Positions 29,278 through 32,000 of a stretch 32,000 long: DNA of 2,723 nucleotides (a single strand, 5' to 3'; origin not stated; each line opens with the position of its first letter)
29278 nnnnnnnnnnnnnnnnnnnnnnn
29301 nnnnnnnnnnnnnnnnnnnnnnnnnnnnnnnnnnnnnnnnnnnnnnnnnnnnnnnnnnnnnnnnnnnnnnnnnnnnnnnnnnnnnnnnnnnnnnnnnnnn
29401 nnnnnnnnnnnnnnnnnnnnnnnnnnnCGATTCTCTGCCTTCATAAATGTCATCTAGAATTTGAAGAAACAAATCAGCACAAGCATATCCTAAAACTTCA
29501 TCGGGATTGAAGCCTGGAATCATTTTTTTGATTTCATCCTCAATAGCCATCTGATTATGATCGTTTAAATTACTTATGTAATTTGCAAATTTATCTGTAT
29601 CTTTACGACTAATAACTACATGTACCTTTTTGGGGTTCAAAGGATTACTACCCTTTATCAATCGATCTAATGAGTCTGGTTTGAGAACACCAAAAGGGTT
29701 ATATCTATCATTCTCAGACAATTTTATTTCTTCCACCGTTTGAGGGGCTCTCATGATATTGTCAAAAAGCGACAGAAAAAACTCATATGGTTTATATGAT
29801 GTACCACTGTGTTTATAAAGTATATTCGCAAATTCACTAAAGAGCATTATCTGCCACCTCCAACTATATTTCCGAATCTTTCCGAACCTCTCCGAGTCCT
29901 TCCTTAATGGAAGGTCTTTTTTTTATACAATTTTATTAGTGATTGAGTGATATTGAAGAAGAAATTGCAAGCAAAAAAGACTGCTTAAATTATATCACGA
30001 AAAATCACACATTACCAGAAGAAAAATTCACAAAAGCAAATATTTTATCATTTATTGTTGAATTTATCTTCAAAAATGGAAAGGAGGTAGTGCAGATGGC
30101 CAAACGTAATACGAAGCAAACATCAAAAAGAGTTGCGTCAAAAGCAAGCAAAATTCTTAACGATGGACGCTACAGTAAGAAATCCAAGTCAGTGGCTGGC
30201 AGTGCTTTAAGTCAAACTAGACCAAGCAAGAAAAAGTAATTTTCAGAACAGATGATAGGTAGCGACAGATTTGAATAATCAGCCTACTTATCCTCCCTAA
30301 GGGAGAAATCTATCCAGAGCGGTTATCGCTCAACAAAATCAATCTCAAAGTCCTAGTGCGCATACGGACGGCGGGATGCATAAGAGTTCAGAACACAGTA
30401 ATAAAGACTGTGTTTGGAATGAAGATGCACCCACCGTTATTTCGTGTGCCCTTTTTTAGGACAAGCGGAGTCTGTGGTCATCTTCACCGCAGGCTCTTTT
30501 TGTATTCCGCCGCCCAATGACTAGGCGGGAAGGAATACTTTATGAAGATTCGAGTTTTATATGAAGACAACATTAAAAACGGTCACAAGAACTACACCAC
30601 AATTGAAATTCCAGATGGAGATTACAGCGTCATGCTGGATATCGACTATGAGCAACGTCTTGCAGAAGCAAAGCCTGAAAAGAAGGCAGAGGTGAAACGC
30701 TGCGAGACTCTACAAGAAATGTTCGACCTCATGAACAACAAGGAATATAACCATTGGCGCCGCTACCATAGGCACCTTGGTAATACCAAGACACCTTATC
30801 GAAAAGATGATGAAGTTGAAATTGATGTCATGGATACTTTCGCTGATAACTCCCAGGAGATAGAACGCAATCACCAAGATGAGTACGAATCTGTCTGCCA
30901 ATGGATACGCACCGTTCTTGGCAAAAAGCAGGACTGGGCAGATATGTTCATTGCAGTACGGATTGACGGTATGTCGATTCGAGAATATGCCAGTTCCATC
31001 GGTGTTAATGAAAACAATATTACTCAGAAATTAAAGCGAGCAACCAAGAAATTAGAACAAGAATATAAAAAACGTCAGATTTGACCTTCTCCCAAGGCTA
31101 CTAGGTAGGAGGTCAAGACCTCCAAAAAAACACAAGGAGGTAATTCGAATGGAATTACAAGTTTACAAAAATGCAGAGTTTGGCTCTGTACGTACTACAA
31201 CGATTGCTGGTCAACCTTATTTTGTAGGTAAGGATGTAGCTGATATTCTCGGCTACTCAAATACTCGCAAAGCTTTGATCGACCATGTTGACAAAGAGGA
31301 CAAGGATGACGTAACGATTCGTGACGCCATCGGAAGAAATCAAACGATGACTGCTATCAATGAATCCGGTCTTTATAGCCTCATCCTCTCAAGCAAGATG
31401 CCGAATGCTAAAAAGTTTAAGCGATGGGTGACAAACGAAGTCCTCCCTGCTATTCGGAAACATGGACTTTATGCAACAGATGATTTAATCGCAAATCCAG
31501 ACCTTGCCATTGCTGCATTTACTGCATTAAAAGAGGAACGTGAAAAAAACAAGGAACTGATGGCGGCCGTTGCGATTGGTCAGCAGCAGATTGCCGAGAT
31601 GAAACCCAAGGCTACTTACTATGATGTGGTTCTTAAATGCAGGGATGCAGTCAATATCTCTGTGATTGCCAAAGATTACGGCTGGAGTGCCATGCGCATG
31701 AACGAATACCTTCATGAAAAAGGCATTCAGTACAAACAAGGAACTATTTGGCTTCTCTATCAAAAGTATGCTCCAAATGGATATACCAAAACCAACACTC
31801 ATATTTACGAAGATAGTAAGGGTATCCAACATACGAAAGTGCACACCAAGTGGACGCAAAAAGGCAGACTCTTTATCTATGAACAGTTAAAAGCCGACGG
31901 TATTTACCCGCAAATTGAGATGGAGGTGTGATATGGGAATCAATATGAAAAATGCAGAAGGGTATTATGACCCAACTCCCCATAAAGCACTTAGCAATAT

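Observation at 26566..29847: Tightly coupled three-gene SMC-like ATPase module (Lamassu / ABC-3C architecture) whose effector-position protein has no recognisable effector domain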

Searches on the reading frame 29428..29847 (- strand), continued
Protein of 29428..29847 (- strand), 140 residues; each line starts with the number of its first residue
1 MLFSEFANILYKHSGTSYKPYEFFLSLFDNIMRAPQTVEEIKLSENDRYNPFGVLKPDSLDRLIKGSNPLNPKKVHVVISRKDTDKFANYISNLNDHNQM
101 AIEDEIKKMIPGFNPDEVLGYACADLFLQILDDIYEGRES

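Call 75: find_encoding_contigs(protein=P0154, flank=6000, max_places=3)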
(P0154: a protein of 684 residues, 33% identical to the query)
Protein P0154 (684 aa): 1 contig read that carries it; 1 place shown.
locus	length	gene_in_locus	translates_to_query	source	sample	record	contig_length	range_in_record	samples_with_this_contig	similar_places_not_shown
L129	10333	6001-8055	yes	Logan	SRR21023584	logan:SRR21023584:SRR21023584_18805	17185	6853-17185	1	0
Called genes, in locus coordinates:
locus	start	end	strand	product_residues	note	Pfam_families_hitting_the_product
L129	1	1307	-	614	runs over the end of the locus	-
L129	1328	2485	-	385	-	-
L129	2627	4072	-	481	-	PF08706:D5_N, PF19263:DUF5906 (weak)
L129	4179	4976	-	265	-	-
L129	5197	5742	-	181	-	-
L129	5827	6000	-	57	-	-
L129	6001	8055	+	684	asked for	PF00931:NB-ARC (weak)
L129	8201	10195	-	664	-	PF01807:Zn_ribbon_DnaG (weak), PF13155:Toprim_2, PF03796:DnaB_C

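Call 79: find_encoding_contigs(protein=P0086, flank=5000, max_places=3)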
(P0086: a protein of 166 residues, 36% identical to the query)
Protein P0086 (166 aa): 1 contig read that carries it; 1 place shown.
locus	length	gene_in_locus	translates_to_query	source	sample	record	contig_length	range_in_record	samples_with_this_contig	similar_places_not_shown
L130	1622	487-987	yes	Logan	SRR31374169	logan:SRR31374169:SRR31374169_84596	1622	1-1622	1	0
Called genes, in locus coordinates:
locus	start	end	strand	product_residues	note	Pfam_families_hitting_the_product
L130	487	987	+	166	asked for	-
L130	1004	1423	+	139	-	-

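Call 80: find_encoding_contigs(protein=P0085, flank=5000, max_places=3)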
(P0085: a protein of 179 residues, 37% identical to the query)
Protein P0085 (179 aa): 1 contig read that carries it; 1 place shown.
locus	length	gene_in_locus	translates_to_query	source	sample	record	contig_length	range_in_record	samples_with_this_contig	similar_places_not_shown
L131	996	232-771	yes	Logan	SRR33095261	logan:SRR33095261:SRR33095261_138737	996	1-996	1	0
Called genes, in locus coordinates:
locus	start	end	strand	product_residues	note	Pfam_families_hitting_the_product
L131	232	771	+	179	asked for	-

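Call 94: fold_search(model_id=the predicted structure, library=viral)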
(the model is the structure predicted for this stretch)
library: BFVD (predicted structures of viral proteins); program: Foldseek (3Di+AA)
matches with E <= 10: 221; with E <= 0.001: 1
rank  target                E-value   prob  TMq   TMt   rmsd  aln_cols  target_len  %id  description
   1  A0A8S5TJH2            1.7e-04  1.00  0.75  0.26   2.7       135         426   18  Uncharacterized protein [Siphoviridae sp. ctgmM3]
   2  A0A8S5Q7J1            1.1e-03  1.00  0.69  0.36   4.9       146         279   21  Uncharacterized protein [Siphoviridae sp. ctTBd21]
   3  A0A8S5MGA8            1.7e-02  1.00  0.66  0.65   4.1       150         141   13  Uncharacterized protein [Siphoviridae sp. ctcfw7]
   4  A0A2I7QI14            5.4e-01  0.10  0.20  0.18  16.3       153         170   16  Uncharacterized protein [Vibrio phage Aphrodite1]
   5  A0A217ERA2            6.2e-01  0.12  0.21  0.22  16.2       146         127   12  Cytochrome c-type biogenesis protein CcmH [Bacillus phage vB_BsuM-Goe3]
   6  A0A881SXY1            7.2e-01  0.23  0.27  0.29   7.8       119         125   12  Pyrin domain-containing protein [Swinepox virus]
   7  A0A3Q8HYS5            9.8e-01  0.13  0.19  0.23  12.1       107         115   17  (no name in the UniProt tables at hand)
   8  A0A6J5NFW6            1.1e+00  0.08  0.20  0.12  11.3       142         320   12  Uncharacterized protein [uncultured Caudovirales phage]
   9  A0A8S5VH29            1.1e+00  0.06  0.17  0.16  20.7       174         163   11  Helix-turn-helix domain protein [Siphoviridae sp. ctNxi14]
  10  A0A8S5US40            1.1e+00  0.10  0.21  0.12  16.8       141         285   11  Uncharacterized protein [Siphoviridae sp. ctAvy12]
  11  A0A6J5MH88            1.2e+00  0.11  0.25  0.09  10.8       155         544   10  Uncharacterized protein [uncultured Caudovirales phage]
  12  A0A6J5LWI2            1.2e+00  0.06  0.17  0.05  14.3       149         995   13  Uncharacterized protein [uncultured Caudovirales phage]
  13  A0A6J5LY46            1.3e+00  0.35  0.29  0.45   5.9       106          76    8  Uncharacterized protein [uncultured Caudovirales phage]
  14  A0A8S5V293            1.5e+00  0.04  0.15  0.14  15.4       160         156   18  Uncharacterized protein [Myoviridae sp. ctJ2i1]
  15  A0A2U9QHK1            1.7e+00  0.08  0.20  0.18  15.7       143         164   12  Uncharacterized protein [Sea otter poxvirus]
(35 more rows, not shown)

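Call 108: search_protein_families(library=pfam, proteins=[L126:4996-5730:-, L129:5197-5742:-], max_evalue=0.05)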
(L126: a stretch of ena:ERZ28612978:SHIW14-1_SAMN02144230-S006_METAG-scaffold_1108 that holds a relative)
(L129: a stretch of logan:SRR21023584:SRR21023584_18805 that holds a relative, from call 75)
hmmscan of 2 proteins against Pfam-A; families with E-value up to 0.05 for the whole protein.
L126:4996-5730:- (244 aa): 1 family
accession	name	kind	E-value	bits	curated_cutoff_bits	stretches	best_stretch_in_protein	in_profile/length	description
PF14386.11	DUF4417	-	4.6e-38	131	28.9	1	67-218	29-175/183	Domain of unknown function (DUF4417)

L129:5197-5742:- (181 aa): 0 families

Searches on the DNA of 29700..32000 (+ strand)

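Call 100: search_dna_similar(query=window:29848-32000:+, collection=phages, mode=near, max_rows=15)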
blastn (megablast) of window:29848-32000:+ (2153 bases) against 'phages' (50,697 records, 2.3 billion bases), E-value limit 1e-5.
Records with a match: 3; places in all: 3; records where one place covers at least 80% of the query: 1.
Best place of each record, by identity: 95-99% 1; 90-95% 1; 80-90% 1.
By first word of the organism name: Streptococcus 1; phage 1; Erysipelothrix 1.
By host as written in the record: Streptococcus uberis C8329 1; - 1; Erysipelothrix rhusiopathiae ZJ 1.
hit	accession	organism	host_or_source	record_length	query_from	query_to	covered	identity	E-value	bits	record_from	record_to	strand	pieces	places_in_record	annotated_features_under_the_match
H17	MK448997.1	Streptococcus phage Javan630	Streptococcus uberis C8329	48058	1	2153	100%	97.4%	0e+0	3672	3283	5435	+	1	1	antirepressor protein | hypothetical protein (x3)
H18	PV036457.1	phage IMGVR 15682261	human feces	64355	1031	2153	52%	91.7%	0e+0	1559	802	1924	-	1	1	anti-repressor Ant | hypothetical protein | nucleoside 2-deoxyribosyltransferase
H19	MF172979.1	Erysipelothrix phage phi1605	Erysipelothrix rhusiopathiae ZJ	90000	385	912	25%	83.8%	8e-137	494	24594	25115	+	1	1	hypothetical protein (x2)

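Call 104: search_rna_families(source=window, start=29700, end=30200, threshold=evalue, max_evalue=1)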
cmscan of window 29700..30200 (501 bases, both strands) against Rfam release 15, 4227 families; matches with E-value up to 1: 3.
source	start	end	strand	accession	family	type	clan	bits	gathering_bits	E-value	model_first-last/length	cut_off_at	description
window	29840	29924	-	RF02628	Hrs1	Gene; sRNA;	-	20.6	56.4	0.13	1-74/74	no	Hfq-regulated sRNA 1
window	29907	29987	-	RF00650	mir-153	Gene; miRNA;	-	18.5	54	0.98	1-73/73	no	mir-153 microRNA precursor family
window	30010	30060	+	RF02054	STnc420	Gene; sRNA;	-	18.1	70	0.91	1-58/58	no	Salmonella enterica sRNA STnc420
